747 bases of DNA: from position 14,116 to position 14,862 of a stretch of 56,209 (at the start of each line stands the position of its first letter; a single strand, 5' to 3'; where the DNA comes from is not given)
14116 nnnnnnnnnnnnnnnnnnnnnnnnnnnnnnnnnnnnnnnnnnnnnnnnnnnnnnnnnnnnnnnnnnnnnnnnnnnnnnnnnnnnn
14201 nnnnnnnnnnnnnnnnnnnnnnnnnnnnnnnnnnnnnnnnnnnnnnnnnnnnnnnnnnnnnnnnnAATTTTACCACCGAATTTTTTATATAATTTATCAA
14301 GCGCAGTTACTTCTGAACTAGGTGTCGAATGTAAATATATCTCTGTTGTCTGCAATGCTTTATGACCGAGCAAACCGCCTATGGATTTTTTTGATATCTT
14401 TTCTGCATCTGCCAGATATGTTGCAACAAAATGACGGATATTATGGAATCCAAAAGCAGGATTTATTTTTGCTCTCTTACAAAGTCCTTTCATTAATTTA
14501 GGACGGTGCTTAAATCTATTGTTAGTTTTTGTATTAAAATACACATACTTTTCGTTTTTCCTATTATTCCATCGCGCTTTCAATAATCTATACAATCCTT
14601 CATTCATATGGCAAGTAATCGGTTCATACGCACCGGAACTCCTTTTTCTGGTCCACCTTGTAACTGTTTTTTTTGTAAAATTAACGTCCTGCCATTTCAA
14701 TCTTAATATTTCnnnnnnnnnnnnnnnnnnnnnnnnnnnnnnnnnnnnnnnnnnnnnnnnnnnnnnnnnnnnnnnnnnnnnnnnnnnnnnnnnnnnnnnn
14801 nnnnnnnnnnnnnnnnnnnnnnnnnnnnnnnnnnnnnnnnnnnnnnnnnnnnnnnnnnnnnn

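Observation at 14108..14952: Mosaic integration locus: two different tRNA-Pro 3' fragments, a decapitated second integrase and a 20-bp direct repeat at the breakpoint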

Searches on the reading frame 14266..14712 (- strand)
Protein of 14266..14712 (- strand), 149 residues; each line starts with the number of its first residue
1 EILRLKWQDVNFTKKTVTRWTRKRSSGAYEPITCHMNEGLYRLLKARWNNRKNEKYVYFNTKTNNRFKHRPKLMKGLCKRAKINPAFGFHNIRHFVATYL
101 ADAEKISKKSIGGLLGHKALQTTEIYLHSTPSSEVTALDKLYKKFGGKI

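Call 12: find_homologous_proteins(query=window:14266-14712:-, max_evalue=1e-10)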
Query seq(149 aa) (149 aa): 10 proteins with E <= 1e-10 among 19 candidates.
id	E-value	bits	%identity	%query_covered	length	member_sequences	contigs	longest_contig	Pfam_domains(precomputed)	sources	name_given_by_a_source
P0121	7.5e-96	336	100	100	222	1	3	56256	PF00589.28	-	-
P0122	2.6e-67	243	71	97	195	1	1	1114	PF00589.28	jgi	jgi:integrase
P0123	5.6e-65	236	76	96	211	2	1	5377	PF00589.28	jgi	-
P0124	8.1e-62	225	69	98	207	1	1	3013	PF00589.28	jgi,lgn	-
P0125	3.6e-61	223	68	97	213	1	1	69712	PF00589.28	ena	-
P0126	9.2e-61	222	67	97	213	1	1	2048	PF00589.28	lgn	-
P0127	1.5e-57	212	68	91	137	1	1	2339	PF00589.28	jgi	-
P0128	1.1e-48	183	57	97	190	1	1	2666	PF00589.28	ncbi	-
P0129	1.5e-42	163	68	74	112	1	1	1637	PF00589.28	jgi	jgi:integrase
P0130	2.7e-40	156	66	74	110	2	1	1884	PF00589.28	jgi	-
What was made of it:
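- Tried and rejected: The 149-aa word-index query missed even the window's own int (45% identical), so that search was not exhaustive (call 12).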

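Call 14: find_encoding_contigs(protein=P0125, flank=6000, max_places=4)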
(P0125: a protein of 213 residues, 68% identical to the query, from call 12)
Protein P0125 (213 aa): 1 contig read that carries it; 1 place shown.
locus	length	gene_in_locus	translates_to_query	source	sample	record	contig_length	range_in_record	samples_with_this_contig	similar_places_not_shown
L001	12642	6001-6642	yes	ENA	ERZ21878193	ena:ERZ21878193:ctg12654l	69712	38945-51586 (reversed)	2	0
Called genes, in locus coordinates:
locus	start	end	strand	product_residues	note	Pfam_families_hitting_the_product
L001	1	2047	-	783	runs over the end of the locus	PF02190:LON_substr_bdg, PF13191:AAA_16 (faint), PF00004:AAA, PF07728:AAA_5, PF22667:Lon_lid, PF05362:Lon_C, PF13541:ChlI (weak)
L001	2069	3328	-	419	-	PF06689:zf-C4_ClpX, PF13401:AAA_22 (faint), PF00004:AAA, PF07724:AAA_2, PF07728:AAA_5 (faint), PF10431:ClpB_D2-small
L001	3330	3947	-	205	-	PF00574:CLP_protease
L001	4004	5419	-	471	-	PF05697:Trigger_N, PF00254:FKBP_C (weak), PF05698:Trigger_C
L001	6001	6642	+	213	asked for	PF00589:Phage_integrase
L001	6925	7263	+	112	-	PF12844:HTH_19 (weak), PF01381:HTH_3, PF13560:HTH_31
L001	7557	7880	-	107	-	PF21716:dnstrm_HI1420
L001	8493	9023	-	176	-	PF04060:FeS (weak)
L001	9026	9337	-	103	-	-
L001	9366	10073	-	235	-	PF02683:DsbD_TM, PF13386:DsbD_2 (faint)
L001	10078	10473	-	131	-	PF00085:Thioredoxin, PF13098:Thioredoxin_2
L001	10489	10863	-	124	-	PF08859:DGC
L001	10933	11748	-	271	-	PF01925:TauE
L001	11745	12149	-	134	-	PF00581:Rhodanese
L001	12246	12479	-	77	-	PF13192:Thioredoxin_3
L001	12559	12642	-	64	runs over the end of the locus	-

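Call 15: find_encoding_contigs(protein=P0123, flank=6000, max_places=4)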
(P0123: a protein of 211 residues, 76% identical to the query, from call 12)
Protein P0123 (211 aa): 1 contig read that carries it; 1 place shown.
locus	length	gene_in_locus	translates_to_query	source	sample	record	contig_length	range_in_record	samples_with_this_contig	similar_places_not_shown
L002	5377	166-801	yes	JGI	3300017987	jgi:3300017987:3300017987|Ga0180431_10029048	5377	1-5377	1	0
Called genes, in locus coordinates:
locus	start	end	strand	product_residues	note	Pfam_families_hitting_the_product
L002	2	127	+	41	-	?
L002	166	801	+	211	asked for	PF00589:Phage_integrase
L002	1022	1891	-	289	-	-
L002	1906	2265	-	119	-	-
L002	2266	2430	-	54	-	-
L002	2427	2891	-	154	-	-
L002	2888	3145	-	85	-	-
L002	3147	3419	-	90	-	PF23148:Gp77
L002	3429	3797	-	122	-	-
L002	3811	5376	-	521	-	?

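Call 18: find_encoding_contigs(protein=P0124, flank=6000, max_places=4)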
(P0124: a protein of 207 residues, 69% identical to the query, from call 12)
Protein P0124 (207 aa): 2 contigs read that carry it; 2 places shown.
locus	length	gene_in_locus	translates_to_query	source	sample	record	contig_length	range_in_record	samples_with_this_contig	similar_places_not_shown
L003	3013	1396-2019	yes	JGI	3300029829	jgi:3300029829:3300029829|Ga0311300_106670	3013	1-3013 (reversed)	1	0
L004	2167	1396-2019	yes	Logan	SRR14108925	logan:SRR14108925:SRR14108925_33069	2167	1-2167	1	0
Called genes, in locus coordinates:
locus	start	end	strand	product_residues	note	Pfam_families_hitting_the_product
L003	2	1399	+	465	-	?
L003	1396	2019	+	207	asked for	PF00589:Phage_integrase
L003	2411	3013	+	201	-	?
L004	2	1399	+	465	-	?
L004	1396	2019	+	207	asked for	PF00589:Phage_integrase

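Call 19: find_encoding_contigs(protein=P0126, flank=6000, max_places=4)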
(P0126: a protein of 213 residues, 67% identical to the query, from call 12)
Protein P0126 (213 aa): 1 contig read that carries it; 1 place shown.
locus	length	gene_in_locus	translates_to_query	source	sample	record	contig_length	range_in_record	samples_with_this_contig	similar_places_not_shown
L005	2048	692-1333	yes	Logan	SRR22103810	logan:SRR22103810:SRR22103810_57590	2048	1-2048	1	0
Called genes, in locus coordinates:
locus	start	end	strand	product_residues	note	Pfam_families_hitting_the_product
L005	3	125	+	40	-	?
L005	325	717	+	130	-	-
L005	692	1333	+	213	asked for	PF00589:Phage_integrase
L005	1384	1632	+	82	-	PF05016:ParE_toxin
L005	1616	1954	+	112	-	PF01381:HTH_3, PF13560:HTH_31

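Call 80: search_protein_representatives(protein=window:14266-14712:-)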
Query: 149 residues. Proteins with E-value up to 0.001 (for the whole library): 2465; up to 1e-10: 311; up to 1e-30: 19. The best 150 are listed.
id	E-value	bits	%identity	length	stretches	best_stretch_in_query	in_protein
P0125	1.1e-61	223.3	68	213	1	1-145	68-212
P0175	7.1e-43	162.4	56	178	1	1-145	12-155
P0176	9.6e-42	158.7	50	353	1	1-141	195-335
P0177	2.2e-39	151.0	50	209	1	1-145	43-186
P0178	8.7e-39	149.1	51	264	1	1-140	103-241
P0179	1.0e-38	148.9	51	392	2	1-85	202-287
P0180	1.4e-35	138.7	48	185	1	1-146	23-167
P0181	7.6e-35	136.3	50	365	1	1-140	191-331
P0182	1.1e-34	135.8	51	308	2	1-86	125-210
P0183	4.5e-34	133.8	46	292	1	1-142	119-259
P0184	2.7e-33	131.3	52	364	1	1-129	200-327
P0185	3.2e-33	131.1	44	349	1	1-145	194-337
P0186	4.5e-33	130.6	53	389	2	1-86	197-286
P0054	7.6e-33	129.8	45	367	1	1-142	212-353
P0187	8.4e-32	126.4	47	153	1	1-130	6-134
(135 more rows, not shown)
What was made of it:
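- The recurrence may be ascertainment bias or simple rarity (calls 12, 80).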
